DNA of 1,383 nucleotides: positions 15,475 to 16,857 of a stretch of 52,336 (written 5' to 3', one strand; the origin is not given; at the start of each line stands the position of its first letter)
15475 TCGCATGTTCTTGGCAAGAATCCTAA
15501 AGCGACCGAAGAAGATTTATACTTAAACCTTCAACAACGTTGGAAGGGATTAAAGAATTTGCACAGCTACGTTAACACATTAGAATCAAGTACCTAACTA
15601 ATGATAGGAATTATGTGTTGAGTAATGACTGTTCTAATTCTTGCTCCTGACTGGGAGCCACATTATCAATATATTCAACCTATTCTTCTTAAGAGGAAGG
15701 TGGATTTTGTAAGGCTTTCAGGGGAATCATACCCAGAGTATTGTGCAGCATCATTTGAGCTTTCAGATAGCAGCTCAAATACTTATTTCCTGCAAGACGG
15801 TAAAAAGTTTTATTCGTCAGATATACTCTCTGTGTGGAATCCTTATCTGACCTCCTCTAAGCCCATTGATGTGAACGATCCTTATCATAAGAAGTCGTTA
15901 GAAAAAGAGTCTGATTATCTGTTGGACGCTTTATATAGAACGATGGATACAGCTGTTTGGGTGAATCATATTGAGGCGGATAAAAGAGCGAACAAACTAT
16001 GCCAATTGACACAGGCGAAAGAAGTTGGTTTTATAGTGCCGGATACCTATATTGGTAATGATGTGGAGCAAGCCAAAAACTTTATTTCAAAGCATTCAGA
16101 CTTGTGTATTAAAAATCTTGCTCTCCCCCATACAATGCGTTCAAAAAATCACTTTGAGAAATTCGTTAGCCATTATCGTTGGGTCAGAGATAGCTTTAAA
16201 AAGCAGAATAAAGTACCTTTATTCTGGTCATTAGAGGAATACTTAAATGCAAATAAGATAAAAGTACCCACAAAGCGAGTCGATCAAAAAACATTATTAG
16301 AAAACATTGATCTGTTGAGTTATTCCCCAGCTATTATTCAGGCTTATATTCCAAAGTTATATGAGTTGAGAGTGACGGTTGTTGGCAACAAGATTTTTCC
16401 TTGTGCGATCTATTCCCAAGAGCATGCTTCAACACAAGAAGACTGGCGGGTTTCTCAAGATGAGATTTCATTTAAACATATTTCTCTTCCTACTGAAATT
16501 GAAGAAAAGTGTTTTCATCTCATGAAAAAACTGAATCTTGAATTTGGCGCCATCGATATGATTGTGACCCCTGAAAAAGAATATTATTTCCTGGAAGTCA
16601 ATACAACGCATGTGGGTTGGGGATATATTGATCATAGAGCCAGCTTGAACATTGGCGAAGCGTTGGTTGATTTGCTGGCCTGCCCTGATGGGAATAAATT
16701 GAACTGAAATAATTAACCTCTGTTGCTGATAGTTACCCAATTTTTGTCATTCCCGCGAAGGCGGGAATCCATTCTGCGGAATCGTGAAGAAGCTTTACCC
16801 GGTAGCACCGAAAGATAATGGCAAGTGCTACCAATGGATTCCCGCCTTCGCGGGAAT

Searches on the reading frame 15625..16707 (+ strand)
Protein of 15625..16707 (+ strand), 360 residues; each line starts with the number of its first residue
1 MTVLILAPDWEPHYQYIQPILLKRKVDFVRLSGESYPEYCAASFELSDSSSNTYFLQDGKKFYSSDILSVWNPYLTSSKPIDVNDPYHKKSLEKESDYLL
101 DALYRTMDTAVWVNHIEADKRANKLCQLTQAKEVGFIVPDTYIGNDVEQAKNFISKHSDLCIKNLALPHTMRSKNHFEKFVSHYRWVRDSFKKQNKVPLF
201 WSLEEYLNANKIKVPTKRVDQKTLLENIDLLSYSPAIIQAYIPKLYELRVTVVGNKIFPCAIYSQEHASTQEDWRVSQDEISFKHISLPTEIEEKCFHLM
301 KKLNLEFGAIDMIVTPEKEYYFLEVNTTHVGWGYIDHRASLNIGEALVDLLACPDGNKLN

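Call 3: search_protein_families(library=pfam, proteins=[window:15625-16707:+], max_evalue=0.1)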
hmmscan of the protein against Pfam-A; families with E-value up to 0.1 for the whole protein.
window:15625-16707:+ (360 aa): 4 families
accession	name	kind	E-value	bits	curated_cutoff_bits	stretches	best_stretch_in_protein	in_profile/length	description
PF21068.3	ATPgraspMvdD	-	0.00014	22.3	27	1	21-118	21-119/121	MvdD pre-ATP grasp domain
PF14398.11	ATPgrasp_YheCD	-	0.0048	16.6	26.8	0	127-164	18-55/255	YheC/D like ATP-grasp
PF08443.16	RimK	-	0.0088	16.1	21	1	237-349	77-186/188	RimK-like ATP-grasp domain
PF02955.21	GSH-S_ATP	-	0.03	14.2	23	0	203-262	39-100/175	Prokaryotic glutathione synthetase, ATP-grasp domain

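Call 5: search_protein_families(library=ncbifam, proteins=[window:15625-16707:+], max_evalue=1)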
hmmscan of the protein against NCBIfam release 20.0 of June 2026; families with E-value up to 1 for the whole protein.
window:15625-16707:+ (360 aa): 9 families
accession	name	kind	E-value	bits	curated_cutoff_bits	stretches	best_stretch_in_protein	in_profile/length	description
TIGR04185.1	ATPgraspMvdC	equivalog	4.5e-54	183.7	425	2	165-351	136-316/318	MvdC family ATP-grasp ribosomal peptide maturase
TIGR04187.1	GRASP_SAV_5884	subfamily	8.8e-46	156.5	350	2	210-351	175-311/312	ATP-grasp ribosomal peptide maturase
TIGR04184.1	ATPgraspMvdD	equivalog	2.4e-41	142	475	2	214-351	181-319/321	MvdD family ATP-grasp ribosomal peptide maturase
TIGR04192.1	GRASP_w_spasm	equivalog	5.3e-29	101.5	230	2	210-327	178-295/318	grasp-with-spasm system ATP-grasp peptide maturase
NF040720.1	MptN_Meth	equivalog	3.6e-11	42.7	350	2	232-350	173-289/291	tetrahydromethanopterin:alpha-L-glutamate ligase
TIGR00768.1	rimK_fam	subfamily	1.7e-09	37.4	143.4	1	220-349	146-274/276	RimK family alpha-L-glutamate ligase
TIGR02144.1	LysX_arch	equivalog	0.00062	18.9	275.6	1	236-349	165-273/281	lysine biosynthesis protein LysX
TIGR01380.1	glut_syn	equivalog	0.0017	17.5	299.05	0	134-165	130-161/312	glutathione synthase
NF003573.0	PRK05246.1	equivalog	0.006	15.4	272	1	98-165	100-162/316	glutathione synthase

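Call 7: find_homologous_proteins(query=window:15625-16707:+, max_evalue=1e-10)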
Query window:15625-16707:+ (360 aa): 96 proteins with E <= 1e-10 among 1443 candidates.
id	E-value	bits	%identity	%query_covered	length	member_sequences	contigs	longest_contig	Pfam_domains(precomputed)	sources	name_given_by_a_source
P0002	4.0e-245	830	100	100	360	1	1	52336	-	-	-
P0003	2.7e-59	219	36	100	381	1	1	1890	-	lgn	-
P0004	6.4e-48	182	34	99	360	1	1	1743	PF21068.4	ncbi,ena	-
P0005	7.9e-48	181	34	97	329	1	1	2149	PF08443.17,PF21068.4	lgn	-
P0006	1.4e-47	180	35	98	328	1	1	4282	PF21068.4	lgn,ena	-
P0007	4.4e-46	176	34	97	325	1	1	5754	PF21068.4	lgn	-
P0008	4.9e-46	175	33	97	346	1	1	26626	PF08443.17,PF21068.4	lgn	-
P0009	5.5e-46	175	32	97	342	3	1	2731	PF21068.4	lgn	-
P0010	1.1e-45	174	32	97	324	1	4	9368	PF21068.4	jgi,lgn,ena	-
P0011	1.1e-44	171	32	99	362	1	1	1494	PF21068.4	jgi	jgi:hypothetical protein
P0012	1.1e-44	171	34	97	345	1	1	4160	PF21068.4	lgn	-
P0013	4.3e-44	169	30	97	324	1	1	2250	PF21068.4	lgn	-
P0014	9.1e-44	168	32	98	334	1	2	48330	PF08443.17,PF21068.4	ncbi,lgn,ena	-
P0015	1.4e-43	167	32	99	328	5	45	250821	PF21068.4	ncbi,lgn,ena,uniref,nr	ncbi:MAG: RimK domain protein ATP-grasp [Candidatus Yanofskybacteria bacterium GW2011_GWA2_44_10]|un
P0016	1.8e-43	167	32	97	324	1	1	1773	PF21068.4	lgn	-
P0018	1.4e-42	164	32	98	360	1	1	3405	-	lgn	-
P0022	5.9e-39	152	32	99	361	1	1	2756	PF21068.4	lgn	-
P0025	2.4e-38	150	33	97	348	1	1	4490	PF21068.4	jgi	jgi:glutathione synthase/RimK-type ligase-like ATP-grasp enzyme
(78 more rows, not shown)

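Call 8: find_encoding_contigs(protein=P0003, flank=5000, max_places=3)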
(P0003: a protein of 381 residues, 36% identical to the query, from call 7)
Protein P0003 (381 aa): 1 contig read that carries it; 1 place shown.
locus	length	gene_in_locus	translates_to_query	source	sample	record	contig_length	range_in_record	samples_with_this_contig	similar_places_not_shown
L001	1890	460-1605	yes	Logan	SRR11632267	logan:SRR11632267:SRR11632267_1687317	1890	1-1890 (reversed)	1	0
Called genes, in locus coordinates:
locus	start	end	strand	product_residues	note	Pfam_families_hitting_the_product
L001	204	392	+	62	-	-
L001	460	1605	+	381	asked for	-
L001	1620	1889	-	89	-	?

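Call 9: find_encoding_contigs(protein=P0008, flank=5000, max_places=3)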
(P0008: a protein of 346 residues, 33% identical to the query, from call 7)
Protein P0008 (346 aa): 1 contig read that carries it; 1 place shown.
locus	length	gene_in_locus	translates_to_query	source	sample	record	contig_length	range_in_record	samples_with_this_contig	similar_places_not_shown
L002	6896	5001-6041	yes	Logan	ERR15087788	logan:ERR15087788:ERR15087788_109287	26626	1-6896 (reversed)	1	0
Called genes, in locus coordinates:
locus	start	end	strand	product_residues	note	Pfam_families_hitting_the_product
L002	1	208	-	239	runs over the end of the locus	-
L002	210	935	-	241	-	-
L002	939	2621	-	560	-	PF16927:HisKA_7TM, PF00512:HisKA, PF02518:HATPase_c, PF13589:HATPase_c_3 (weak)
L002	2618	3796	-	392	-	PF25084:LbH_EIF2B, PF00132:Hexapep (faint), PF24894:Hexapep_GlmU (faint), PF25087:GMPPB_C (weak)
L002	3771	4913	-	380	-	PF01073:3Beta_HSD, PF01370:Epimerase, PF04321:RmlD_sub_bind (weak), PF07993:NAD_binding_4, PF16363:GDP_Man_Dehyd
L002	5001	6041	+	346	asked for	PF21068:ATPgraspMvdD, PF08443:RimK (weak)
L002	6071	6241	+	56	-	-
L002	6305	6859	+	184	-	-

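Call 10: find_encoding_contigs(protein=P0007, flank=5000, max_places=3)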
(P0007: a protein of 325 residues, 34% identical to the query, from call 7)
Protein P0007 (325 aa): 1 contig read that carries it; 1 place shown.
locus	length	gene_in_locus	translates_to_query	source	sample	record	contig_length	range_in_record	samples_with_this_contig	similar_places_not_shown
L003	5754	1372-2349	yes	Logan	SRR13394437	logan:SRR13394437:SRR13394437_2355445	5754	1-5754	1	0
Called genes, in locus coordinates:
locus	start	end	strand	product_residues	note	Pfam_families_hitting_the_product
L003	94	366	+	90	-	-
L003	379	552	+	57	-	-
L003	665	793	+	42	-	-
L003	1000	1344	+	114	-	-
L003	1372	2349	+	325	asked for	PF21068:ATPgraspMvdD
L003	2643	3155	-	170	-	PF00156:Pribosyltran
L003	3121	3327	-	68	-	-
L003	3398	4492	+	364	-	PF11104:PilM_2, PF14450:FtsA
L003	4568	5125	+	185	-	-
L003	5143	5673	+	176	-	PF04350:PilO, PF10741:T2SSM_b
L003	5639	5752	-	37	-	?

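Call 17: search_solved_structures(query=window:15625-16707:+, max_evalue=0.01, show_alignments=2)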
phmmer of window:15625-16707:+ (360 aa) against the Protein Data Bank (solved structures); distinct sequences matched with E-value up to 0.01: 6.
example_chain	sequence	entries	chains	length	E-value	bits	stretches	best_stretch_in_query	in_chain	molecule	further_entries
5ig8_A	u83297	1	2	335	4.5e-31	111.3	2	216-352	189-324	ATP grasp ligase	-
7m4s_A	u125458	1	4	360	8.4e-31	110.4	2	214-351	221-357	AMdnB protein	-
7mgv_A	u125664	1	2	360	2.4e-24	89.1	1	221-352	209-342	CdnC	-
5ig9_A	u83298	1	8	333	1.1e-22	83.6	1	222-329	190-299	ATP grasp ligase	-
9bou_A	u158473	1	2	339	2.6e-08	36.4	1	212-354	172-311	MvdD-like pre-ATP grasp domain-containing protein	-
7drm_A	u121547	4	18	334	0.00033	22.9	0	216-351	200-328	ATP-grasp domain-containing protein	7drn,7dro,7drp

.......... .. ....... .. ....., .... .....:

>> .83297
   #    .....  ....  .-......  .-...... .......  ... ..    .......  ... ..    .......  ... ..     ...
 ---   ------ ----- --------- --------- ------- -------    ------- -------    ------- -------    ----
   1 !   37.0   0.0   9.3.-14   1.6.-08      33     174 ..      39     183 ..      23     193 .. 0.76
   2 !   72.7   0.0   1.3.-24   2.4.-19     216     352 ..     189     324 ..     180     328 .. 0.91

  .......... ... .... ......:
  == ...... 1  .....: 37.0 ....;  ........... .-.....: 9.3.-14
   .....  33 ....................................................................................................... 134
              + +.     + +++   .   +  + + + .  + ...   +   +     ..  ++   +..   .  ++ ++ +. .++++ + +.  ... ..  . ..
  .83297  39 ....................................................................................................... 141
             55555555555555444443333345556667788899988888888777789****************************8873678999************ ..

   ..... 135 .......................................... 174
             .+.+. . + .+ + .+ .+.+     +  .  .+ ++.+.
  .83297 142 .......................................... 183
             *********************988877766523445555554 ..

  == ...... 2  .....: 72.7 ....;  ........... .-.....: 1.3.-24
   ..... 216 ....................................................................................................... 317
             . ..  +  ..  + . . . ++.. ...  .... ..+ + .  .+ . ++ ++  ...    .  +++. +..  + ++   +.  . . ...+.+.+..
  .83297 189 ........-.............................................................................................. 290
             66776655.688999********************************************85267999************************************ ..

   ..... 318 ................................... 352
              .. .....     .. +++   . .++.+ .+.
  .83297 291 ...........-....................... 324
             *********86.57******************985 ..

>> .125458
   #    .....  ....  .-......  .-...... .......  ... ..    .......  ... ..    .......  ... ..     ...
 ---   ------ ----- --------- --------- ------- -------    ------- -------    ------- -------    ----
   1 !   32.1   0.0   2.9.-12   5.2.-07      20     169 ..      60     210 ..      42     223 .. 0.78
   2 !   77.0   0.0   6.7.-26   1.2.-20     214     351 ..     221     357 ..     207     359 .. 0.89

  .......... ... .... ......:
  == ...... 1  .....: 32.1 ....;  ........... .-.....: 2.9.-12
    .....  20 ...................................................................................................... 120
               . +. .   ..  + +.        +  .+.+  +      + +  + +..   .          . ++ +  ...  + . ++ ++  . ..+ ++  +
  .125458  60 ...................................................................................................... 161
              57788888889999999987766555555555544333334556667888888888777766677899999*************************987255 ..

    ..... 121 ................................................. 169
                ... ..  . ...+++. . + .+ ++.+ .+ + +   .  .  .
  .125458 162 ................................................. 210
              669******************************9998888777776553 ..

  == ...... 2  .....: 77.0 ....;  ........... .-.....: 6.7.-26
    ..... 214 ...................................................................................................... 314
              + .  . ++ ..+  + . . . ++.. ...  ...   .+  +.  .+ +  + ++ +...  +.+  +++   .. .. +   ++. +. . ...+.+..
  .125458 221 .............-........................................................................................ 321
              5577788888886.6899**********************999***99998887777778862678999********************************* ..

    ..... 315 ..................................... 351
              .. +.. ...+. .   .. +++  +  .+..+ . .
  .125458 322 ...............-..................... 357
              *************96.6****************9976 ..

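Call 22: find_encoding_contigs(protein=P0015, flank=3000, max_places=3)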
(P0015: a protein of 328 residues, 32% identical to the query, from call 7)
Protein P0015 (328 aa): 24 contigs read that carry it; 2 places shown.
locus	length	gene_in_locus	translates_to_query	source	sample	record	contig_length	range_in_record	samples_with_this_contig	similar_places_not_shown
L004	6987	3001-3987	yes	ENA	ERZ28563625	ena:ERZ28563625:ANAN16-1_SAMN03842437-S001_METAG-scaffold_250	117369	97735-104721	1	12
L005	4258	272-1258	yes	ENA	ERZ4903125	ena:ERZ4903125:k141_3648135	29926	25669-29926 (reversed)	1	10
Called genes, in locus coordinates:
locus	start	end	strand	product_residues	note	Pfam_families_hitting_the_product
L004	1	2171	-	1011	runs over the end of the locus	PF07495:Y_Y_Y (faint), PF25788:Ig_Rha78A_N, PF00801:PKD, PF18911:PKD_4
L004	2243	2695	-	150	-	-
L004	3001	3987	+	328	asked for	PF21068:ATPgraspMvdD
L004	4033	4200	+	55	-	-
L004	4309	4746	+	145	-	PF20329:DUF6624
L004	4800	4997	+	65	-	-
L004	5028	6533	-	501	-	PF00675:Peptidase_M16, PF05193:Peptidase_M16_C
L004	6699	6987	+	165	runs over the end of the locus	-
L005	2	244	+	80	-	?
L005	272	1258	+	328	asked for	PF21068:ATPgraspMvdD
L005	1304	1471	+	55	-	-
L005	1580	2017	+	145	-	PF20329:DUF6624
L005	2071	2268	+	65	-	-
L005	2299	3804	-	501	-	PF00675:Peptidase_M16, PF05193:Peptidase_M16_C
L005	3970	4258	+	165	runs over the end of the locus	-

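Call 23: find_encoding_contigs(protein=P0006, flank=3000, max_places=2)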
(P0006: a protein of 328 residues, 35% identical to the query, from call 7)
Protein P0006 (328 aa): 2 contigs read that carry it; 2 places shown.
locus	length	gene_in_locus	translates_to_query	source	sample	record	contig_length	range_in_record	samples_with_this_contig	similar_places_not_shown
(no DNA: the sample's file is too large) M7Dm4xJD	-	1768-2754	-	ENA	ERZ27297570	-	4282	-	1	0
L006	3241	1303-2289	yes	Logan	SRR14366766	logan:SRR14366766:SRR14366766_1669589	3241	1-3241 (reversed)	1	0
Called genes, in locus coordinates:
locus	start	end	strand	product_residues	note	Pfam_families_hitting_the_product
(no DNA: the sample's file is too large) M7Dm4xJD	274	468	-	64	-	-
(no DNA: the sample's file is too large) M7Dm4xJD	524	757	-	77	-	-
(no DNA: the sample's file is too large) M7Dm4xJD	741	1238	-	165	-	-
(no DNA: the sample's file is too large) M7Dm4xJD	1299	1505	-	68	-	-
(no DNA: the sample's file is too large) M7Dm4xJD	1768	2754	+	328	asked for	PF21068:ATPgraspMvdD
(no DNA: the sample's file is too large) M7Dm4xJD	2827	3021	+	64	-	-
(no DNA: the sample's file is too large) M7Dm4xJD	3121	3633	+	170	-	PF20329:DUF6624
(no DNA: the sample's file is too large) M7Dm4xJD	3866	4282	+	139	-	?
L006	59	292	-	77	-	-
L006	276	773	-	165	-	-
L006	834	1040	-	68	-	-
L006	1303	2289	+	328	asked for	PF21068:ATPgraspMvdD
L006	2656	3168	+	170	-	PF20329:DUF6624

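Call 24: find_encoding_contigs(protein=P0010, flank=3000, max_places=2)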
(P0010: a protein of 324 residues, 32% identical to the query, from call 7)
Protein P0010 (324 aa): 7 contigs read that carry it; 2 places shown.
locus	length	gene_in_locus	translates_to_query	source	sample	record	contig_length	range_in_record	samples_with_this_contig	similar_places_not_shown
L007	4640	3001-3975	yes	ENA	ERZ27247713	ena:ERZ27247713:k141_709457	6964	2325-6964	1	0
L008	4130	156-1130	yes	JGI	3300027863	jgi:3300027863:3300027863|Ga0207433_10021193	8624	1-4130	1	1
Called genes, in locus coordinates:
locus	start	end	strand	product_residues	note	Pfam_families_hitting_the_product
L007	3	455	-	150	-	-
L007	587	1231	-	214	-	-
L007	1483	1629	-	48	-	-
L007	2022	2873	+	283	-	PF03966:Trm112p (weak), PF01209:Ubie_methyltran (weak), PF13489:Methyltransf_23 (faint), PF13847:Methyltransf_31, PF08241:Methyltransf_11, PF13649:Methyltransf_25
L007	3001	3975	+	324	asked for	PF21068:ATPgraspMvdD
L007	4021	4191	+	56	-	-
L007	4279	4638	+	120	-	?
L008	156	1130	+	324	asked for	PF21068:ATPgraspMvdD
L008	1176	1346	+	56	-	-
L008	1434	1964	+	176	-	-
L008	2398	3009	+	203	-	PF00398:RrnaAD (weak), PF02353:CMAS, PF03848:TehB, PF13489:Methyltransf_23, PF13649:Methyltransf_25, PF13847:Methyltransf_31, PF08241:Methyltransf_11, PF08242:Methyltransf_12, +2 more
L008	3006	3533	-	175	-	PF13186:SPASM (weak)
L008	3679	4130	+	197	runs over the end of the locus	PF13302:Acetyltransf_3, PF13420:Acetyltransf_4, PF00583:Acetyltransf_1, PF13523:Acetyltransf_8 (weak)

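Call 28: find_encoding_contigs(protein=P0004, flank=3000, max_places=2)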
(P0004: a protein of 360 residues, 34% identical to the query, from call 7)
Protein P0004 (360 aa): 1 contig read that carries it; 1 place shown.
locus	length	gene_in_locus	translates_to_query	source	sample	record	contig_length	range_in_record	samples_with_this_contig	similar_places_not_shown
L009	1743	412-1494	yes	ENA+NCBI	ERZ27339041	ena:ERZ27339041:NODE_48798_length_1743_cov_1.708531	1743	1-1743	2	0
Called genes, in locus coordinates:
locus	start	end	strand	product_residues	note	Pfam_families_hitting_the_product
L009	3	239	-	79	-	?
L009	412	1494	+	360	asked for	PF21068:ATPgraspMvdD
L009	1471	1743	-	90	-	?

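Call 29: find_encoding_contigs(protein=P0018, flank=3000, max_places=2)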
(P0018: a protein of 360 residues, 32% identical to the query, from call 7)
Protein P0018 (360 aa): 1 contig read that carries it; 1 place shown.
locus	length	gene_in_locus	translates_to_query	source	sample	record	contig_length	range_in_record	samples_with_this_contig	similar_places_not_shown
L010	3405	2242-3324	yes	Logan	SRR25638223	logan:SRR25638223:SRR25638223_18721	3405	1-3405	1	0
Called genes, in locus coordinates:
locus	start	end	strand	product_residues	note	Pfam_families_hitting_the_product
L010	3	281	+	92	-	?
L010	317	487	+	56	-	-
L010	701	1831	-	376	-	PF00648:Peptidase_C2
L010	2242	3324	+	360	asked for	-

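Call 30: find_encoding_contigs(protein=P0022, flank=3000, max_places=2)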
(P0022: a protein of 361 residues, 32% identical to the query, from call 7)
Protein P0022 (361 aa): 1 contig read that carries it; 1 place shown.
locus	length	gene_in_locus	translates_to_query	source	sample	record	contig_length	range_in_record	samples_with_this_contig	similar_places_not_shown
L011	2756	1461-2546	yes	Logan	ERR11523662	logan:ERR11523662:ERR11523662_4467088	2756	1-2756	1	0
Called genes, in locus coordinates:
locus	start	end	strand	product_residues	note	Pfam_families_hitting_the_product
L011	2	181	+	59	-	?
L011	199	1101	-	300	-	-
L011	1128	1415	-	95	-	-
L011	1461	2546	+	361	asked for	PF21068:ATPgraspMvdD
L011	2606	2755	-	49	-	?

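Call 51: find_encoding_contigs(protein=P0012, flank=4000, max_places=2)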
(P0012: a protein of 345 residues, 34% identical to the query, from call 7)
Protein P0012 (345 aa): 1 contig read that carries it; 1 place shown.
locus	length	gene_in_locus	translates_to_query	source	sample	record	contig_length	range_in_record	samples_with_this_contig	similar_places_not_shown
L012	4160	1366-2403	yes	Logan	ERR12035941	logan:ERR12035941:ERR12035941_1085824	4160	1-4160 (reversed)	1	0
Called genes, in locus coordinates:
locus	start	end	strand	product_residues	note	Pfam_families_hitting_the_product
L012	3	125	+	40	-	?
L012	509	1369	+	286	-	-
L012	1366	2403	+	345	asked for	PF21068:ATPgraspMvdD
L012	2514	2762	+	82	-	-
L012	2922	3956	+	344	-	PF05114:MbnB_TglH_ChrH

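Call 52: find_encoding_contigs(protein=P0025, flank=4000, max_places=2)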
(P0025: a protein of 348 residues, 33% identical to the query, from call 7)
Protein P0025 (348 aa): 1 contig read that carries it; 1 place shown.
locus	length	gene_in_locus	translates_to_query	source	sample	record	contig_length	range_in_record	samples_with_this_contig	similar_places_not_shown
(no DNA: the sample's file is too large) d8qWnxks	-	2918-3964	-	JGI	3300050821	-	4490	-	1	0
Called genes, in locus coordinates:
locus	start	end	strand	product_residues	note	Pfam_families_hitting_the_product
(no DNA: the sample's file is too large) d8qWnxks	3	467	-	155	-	?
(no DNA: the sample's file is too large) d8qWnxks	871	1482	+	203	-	-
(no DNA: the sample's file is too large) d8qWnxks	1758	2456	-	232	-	-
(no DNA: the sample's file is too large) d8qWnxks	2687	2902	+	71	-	-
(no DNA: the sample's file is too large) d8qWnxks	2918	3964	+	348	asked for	PF21068:ATPgraspMvdD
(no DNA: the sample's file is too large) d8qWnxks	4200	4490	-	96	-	?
